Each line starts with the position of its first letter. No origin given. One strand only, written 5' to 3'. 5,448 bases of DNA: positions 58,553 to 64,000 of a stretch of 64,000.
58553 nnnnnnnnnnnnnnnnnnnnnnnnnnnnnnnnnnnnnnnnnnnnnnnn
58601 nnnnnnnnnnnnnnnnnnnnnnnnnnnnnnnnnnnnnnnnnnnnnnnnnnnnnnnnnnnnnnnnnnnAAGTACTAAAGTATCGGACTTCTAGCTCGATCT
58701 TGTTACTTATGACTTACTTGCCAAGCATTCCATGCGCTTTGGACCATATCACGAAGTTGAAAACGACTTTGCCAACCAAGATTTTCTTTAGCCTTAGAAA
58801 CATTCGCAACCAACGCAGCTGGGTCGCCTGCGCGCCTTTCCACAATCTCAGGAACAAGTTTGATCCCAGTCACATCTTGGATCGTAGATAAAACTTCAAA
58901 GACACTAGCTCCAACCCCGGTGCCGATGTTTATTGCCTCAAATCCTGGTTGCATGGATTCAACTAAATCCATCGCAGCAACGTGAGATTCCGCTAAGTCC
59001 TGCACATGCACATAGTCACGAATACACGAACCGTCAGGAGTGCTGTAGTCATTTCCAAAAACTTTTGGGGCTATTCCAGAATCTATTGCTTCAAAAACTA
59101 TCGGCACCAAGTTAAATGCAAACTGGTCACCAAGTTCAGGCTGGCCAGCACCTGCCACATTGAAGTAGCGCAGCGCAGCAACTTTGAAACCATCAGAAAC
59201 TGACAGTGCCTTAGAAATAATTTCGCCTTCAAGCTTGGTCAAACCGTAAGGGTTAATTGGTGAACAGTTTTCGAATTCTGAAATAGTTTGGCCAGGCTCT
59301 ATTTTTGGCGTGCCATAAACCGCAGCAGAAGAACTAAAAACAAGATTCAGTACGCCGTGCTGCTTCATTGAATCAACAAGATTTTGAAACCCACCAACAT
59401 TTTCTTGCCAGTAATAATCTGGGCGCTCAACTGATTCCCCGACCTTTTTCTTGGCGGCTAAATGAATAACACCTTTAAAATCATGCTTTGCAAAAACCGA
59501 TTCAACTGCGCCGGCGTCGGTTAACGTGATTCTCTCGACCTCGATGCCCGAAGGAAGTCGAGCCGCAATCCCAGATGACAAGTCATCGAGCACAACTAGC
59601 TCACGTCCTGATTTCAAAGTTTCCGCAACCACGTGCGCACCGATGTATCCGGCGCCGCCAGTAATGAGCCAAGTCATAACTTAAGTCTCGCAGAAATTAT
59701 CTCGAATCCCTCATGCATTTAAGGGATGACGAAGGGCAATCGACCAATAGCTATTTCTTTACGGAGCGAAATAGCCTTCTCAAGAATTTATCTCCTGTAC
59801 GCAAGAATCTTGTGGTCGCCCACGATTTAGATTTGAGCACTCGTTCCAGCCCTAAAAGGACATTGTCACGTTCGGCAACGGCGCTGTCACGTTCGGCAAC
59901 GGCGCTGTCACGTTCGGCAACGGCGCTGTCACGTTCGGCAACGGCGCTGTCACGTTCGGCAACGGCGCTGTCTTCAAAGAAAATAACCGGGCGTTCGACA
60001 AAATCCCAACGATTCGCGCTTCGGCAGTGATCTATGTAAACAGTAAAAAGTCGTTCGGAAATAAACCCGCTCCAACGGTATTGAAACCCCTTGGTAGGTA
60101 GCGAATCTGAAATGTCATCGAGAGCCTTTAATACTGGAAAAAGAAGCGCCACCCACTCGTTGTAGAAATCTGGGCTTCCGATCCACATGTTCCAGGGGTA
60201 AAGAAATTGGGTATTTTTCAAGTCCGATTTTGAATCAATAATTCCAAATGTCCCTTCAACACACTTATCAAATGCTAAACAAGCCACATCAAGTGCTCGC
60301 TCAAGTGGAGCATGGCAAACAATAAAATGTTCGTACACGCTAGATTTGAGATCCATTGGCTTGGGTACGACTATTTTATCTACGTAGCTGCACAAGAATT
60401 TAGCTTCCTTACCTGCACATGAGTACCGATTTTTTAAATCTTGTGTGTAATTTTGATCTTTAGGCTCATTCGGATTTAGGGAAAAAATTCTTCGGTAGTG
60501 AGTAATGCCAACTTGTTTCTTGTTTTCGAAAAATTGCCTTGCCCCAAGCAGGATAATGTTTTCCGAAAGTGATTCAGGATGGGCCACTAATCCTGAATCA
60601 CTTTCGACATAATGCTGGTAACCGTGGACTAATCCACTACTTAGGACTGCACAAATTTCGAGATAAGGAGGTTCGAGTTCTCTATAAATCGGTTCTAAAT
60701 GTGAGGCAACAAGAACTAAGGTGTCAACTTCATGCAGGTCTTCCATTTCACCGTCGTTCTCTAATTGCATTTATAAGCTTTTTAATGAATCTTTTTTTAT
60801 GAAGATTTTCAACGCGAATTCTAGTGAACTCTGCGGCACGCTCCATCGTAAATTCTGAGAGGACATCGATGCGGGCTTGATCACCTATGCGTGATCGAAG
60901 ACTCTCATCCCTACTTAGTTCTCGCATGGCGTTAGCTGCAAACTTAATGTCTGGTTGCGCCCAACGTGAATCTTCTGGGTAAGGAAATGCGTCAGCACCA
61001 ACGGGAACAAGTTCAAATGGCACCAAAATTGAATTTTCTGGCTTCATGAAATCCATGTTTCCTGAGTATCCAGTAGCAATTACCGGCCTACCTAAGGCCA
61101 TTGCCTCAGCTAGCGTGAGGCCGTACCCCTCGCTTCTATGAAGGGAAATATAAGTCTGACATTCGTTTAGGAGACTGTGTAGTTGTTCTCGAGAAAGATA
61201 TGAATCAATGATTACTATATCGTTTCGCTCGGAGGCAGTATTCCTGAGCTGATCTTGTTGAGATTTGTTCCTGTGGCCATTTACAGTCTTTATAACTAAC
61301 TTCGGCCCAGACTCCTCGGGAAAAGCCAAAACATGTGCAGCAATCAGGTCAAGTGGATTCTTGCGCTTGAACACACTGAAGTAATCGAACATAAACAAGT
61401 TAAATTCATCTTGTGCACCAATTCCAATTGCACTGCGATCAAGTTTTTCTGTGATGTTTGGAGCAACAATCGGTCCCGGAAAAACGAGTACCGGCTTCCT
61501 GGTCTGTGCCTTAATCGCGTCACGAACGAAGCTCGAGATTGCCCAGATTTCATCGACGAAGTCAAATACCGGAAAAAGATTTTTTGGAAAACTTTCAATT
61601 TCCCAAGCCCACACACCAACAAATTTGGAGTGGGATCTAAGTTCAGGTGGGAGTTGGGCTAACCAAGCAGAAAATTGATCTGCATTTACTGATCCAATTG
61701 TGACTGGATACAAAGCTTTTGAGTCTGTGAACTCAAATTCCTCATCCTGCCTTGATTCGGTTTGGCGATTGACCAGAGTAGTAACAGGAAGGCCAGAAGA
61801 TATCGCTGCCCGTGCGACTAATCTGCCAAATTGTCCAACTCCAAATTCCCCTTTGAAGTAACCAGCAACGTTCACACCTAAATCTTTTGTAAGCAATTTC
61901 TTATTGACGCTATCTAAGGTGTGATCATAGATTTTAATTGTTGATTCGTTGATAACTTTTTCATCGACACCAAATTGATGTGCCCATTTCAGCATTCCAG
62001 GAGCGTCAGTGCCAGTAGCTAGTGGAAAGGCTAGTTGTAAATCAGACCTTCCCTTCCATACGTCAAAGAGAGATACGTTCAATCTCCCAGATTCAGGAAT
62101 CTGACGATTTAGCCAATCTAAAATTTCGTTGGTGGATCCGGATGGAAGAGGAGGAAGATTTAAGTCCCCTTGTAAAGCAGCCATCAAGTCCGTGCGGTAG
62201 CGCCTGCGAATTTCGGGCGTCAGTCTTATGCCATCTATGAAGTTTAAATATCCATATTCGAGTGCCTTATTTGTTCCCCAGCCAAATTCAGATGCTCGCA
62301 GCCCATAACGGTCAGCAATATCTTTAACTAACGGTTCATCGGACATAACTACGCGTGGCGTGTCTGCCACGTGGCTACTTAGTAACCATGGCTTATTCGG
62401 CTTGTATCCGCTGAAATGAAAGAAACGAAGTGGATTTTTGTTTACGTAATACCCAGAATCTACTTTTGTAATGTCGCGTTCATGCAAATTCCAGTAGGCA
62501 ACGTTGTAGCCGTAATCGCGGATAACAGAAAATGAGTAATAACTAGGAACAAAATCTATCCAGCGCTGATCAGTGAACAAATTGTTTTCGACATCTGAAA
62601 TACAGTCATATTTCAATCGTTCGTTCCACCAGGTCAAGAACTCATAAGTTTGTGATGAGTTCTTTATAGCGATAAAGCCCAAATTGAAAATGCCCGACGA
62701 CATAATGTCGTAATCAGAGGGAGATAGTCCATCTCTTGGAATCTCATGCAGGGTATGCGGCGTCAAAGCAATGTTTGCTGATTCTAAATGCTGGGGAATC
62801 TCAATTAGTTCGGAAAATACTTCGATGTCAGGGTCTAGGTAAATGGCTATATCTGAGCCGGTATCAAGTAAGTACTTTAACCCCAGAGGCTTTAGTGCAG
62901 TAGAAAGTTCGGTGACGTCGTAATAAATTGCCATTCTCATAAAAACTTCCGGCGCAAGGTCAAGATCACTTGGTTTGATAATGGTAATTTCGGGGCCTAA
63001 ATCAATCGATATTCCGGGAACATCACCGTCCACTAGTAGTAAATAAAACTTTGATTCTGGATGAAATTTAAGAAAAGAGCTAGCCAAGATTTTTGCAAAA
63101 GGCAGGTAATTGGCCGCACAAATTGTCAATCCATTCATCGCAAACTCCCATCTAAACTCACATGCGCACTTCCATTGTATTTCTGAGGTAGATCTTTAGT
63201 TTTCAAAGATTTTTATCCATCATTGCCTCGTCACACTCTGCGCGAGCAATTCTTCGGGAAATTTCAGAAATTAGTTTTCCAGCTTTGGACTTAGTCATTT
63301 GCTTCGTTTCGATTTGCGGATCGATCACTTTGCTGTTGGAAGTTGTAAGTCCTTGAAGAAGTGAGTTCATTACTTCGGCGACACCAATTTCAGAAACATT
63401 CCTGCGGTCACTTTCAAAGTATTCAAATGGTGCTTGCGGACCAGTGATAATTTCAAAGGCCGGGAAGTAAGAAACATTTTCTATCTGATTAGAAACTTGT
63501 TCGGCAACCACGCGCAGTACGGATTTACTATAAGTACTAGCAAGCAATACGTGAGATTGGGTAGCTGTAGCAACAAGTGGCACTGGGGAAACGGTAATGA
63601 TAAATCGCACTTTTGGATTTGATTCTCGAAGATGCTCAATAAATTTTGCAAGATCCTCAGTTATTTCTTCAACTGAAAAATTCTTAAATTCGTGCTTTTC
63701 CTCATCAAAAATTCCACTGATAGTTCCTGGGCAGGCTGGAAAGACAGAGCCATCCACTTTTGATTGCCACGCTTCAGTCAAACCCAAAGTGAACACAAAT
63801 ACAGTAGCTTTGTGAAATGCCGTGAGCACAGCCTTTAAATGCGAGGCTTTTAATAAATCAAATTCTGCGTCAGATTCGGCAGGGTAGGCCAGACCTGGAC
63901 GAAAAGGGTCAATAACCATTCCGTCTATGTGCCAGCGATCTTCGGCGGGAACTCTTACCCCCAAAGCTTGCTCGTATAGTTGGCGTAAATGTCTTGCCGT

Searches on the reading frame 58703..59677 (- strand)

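Call 49: search_protein_families(library=pfam, proteins=[window:58703-59677:-], max_evalue=0.00001)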
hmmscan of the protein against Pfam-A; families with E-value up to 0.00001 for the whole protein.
window:58703-59677:- (324 aa): 7 families
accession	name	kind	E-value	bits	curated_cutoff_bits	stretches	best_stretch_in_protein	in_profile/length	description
PF01370.27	Epimerase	-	2.4e-52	178.2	20.9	1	3-252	1-240/240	NAD dependent epimerase/dehydratase family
PF16363.11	GDP_Man_Dehyd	-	5.6e-47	161.2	27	1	4-313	1-330/332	GDP-mannose 4,6 dehydratase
PF04321.23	RmlD_sub_bind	-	6.2e-14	52.2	27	1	1-154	1-135/287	RmlD substrate binding domain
PF01073.25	3Beta_HSD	-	2.1e-13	50.4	22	1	4-236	1-229/280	3-beta hydroxysteroid dehydrogenase/isomerase family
PF02719.21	Polysacc_synt_2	-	3.1e-11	43.4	20.2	1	4-176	2-173/293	Polysaccharide biosynthesis protein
PF13460.12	NAD_binding_10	-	1.7e-08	35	27.2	1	7-122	1-103/184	NAD(P)H-binding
PF07993.18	NAD_binding_4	-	2.1e-08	34.1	20.1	0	68-210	90-242/258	Male sterility protein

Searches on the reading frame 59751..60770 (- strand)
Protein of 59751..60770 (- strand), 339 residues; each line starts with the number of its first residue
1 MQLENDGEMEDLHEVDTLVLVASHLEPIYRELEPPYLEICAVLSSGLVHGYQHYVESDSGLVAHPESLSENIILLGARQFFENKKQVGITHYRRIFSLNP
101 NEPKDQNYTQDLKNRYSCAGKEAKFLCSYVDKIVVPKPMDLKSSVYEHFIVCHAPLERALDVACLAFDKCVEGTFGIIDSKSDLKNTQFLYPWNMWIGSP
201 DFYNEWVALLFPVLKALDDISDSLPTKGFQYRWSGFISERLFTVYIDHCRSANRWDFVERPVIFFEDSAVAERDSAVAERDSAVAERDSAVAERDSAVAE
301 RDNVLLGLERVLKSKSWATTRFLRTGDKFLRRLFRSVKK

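Call 50: search_protein_families(library=pfam, proteins=[window:59751-60770:-], max_evalue=0.00001)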
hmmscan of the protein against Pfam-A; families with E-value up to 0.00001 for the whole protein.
window:59751-60770:- (339 aa): 1 family
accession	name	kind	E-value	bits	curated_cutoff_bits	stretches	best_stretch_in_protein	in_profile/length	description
PF14393.11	DUF4422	-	1e-17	65.2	25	1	83-248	66-218/220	Domain of unknown function (DUF4422)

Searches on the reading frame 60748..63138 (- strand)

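Call 50: search_protein_families(library=pfam, proteins=[window:60748-63138:-], max_evalue=0.00001)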
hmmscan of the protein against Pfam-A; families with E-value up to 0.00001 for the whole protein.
window:60748-63138:- (796 aa): 3 families
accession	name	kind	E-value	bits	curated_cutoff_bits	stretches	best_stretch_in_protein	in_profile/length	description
PF00534.26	Glycos_transf_1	-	4.6e-12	46.3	26.4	1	591-702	26-135/172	Glycosyl transferases group 1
PF20706.3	GT4-conflict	-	4.2e-10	39.6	26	1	609-751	230-372/385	Family 4 Glycosyltransferase in conflict systems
PF13692.12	Glyco_trans_1_4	-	1.4e-09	38.8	27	1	627-707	45-125/142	Glycosyl transferases group 1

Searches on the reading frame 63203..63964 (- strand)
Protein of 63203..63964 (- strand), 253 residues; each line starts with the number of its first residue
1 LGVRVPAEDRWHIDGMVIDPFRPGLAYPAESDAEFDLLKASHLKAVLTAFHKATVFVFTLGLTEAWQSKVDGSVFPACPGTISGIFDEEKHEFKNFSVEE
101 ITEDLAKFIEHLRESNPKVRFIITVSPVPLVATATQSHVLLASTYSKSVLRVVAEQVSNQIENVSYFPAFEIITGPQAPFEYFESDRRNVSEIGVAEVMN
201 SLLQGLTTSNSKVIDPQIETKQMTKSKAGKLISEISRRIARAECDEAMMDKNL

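Call 50: search_protein_families(library=pfam, proteins=[window:63203-63964:-], max_evalue=0.00001)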
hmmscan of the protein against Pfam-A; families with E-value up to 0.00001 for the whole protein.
window:63203-63964:- (253 aa): 1 family
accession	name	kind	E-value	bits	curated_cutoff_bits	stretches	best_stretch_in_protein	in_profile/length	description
PF08885.17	GSCFA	-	1.3e-40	140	25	1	31-200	76-235/237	GSCFA family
